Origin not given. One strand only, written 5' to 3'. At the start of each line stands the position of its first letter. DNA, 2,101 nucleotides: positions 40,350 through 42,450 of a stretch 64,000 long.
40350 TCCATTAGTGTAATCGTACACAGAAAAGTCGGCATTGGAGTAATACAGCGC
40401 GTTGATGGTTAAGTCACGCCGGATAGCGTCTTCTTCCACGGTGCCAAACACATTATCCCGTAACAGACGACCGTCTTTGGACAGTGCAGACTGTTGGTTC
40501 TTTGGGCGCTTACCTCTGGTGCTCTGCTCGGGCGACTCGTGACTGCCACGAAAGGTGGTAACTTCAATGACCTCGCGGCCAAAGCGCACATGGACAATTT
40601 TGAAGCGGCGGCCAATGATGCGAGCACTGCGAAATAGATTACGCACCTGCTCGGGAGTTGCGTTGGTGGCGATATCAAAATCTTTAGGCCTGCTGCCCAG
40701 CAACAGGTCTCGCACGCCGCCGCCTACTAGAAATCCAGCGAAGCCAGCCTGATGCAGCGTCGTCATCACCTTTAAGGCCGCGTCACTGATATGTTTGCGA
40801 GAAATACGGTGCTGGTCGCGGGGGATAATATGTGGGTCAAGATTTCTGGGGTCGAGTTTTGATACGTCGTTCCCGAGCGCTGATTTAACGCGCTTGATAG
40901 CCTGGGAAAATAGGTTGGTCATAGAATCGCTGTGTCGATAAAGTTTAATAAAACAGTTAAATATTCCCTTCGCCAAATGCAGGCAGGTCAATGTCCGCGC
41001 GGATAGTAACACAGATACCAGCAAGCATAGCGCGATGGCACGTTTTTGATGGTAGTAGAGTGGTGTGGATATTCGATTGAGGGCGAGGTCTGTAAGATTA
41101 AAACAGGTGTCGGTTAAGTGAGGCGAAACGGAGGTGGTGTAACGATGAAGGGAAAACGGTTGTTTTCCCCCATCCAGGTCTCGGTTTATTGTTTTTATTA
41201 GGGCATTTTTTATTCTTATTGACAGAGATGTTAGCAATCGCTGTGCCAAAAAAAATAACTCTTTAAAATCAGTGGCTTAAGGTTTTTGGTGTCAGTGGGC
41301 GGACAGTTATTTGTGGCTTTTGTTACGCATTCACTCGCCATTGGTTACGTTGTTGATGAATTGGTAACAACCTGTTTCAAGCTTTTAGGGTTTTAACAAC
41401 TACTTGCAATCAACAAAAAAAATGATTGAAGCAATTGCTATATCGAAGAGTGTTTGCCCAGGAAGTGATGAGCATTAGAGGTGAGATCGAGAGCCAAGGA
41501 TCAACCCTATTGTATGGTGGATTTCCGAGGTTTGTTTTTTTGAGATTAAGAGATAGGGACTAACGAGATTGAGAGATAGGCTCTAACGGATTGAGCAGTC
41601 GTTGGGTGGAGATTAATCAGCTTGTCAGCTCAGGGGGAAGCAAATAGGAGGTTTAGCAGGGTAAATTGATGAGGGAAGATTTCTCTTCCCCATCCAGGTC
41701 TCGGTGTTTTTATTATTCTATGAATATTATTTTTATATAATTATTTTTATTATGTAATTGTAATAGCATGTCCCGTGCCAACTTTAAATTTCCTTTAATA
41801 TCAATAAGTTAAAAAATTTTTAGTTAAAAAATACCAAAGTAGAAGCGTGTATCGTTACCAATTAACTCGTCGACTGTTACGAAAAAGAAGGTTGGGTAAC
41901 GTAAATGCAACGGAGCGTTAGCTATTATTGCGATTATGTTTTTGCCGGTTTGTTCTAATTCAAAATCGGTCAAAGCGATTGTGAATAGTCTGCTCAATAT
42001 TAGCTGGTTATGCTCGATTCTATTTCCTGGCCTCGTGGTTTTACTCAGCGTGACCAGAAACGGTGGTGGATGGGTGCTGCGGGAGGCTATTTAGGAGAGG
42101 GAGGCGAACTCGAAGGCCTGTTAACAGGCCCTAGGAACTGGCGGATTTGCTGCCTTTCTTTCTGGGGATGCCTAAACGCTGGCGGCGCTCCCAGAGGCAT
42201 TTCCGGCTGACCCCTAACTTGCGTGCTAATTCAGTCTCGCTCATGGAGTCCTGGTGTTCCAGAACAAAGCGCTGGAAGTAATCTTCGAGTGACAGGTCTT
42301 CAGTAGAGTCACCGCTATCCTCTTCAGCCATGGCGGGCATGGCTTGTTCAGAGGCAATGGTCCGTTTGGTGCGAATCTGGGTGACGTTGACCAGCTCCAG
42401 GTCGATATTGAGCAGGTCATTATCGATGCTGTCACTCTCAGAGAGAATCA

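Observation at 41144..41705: Invariant 18-nt core and a hairpin with compensatory changes shared by the two RNAs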

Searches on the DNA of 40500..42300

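Call 6: search_rna_families(source=window, start=40500, end=42300, threshold=evalue, max_evalue=10, show_alignments=3)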
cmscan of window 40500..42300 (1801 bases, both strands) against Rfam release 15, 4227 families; matches with E-value up to 10: 6.
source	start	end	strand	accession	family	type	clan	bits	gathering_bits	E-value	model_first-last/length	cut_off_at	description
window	41205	41245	+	RF02597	shuA_thermo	Cis-reg; thermoregulator;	-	21.5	58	4.4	1-32/32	no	shuA/chuA 5' UTR thermoregulator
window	41392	41444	-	RF03353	MIR5291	Gene; miRNA;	-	21.3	54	1.2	1-65/65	no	MIR5291 microRNA precursor family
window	40689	40707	-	RF03131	L25-Gammaproteobacteria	Cis-reg; leader;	-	19.3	34.1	0.56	1-26/26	no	L25-Gammaproteobacteria ribosomal protein leader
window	41041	41085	+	RF00612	SNORD75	Gene; snRNA; snoRNA; CD-box;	-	15.2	50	2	1-62/62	no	Small nucleolar RNA SNORD75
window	42127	42197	+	RF01297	sR40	Gene; snRNA; snoRNA; CD-box;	-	14.9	50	7.1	1-61/61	no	Small nucleolar RNA sR40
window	41667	41747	-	RF01675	CrcZ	Gene; sRNA;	-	11.6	95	2.4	1-398/398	no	Pseudomonas sRNA CrcZ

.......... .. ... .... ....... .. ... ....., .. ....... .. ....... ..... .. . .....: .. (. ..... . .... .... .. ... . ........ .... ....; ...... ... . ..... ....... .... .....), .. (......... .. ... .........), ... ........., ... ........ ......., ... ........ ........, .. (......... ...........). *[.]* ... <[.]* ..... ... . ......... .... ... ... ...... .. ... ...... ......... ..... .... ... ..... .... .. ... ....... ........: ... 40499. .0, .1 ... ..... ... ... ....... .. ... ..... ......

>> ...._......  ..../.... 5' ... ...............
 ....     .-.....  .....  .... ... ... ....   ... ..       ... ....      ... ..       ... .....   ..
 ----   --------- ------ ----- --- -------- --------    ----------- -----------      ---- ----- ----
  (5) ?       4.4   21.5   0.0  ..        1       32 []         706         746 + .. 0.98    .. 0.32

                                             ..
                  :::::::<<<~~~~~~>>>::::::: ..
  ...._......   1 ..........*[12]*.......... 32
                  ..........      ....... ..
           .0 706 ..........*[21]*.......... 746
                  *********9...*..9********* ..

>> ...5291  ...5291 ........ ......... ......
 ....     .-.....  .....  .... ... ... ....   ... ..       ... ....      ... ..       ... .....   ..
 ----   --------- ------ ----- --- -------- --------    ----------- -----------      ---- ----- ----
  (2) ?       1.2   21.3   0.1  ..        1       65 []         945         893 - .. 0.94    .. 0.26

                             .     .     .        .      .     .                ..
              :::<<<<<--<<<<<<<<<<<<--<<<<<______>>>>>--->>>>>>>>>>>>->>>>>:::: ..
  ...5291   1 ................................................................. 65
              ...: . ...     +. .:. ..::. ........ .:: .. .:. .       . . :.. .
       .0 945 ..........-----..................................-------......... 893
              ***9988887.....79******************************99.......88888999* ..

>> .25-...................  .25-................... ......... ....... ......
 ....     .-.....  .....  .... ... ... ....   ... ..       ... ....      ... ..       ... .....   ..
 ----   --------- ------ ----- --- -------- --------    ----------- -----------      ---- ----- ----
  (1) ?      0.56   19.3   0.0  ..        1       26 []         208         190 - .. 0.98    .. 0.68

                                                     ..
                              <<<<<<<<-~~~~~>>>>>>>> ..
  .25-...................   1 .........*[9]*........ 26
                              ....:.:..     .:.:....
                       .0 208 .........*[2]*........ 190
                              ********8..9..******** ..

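Call 87: search_rna_families(source=window, start=41640, end=41790, threshold=evalue, max_evalue=10, show_alignments=4)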
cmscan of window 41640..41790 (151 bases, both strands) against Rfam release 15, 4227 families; matches with E-value up to 10: 5.
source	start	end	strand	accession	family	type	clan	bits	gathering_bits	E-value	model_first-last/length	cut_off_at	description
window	41659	41750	-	RF02029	sraA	Gene; sRNA;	-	15.4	56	4.2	1-95/95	no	sraA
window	41669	41696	+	RF01952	SOX2OT_exon2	Gene; lncRNA;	-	12.9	45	0.6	42-69/69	no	SOX2 overlapping transcript exon 2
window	41658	41731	+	RF01708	L17DE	Cis-reg;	-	11.8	37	8.5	1-78/78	no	L17 ribosomal protein downstream element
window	41735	41790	+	RF00209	IRES_Pesti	Cis-reg; IRES;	CL00017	8.9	180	1.2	1-56/380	3'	Pestivirus internal ribosome entry site (IRES) including 5'UTR SLI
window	41732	41790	-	RF02350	psRNA6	Gene; sRNA;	-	6.3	60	9.5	274-333/333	5'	Nitrosomonas sRNA psRNA6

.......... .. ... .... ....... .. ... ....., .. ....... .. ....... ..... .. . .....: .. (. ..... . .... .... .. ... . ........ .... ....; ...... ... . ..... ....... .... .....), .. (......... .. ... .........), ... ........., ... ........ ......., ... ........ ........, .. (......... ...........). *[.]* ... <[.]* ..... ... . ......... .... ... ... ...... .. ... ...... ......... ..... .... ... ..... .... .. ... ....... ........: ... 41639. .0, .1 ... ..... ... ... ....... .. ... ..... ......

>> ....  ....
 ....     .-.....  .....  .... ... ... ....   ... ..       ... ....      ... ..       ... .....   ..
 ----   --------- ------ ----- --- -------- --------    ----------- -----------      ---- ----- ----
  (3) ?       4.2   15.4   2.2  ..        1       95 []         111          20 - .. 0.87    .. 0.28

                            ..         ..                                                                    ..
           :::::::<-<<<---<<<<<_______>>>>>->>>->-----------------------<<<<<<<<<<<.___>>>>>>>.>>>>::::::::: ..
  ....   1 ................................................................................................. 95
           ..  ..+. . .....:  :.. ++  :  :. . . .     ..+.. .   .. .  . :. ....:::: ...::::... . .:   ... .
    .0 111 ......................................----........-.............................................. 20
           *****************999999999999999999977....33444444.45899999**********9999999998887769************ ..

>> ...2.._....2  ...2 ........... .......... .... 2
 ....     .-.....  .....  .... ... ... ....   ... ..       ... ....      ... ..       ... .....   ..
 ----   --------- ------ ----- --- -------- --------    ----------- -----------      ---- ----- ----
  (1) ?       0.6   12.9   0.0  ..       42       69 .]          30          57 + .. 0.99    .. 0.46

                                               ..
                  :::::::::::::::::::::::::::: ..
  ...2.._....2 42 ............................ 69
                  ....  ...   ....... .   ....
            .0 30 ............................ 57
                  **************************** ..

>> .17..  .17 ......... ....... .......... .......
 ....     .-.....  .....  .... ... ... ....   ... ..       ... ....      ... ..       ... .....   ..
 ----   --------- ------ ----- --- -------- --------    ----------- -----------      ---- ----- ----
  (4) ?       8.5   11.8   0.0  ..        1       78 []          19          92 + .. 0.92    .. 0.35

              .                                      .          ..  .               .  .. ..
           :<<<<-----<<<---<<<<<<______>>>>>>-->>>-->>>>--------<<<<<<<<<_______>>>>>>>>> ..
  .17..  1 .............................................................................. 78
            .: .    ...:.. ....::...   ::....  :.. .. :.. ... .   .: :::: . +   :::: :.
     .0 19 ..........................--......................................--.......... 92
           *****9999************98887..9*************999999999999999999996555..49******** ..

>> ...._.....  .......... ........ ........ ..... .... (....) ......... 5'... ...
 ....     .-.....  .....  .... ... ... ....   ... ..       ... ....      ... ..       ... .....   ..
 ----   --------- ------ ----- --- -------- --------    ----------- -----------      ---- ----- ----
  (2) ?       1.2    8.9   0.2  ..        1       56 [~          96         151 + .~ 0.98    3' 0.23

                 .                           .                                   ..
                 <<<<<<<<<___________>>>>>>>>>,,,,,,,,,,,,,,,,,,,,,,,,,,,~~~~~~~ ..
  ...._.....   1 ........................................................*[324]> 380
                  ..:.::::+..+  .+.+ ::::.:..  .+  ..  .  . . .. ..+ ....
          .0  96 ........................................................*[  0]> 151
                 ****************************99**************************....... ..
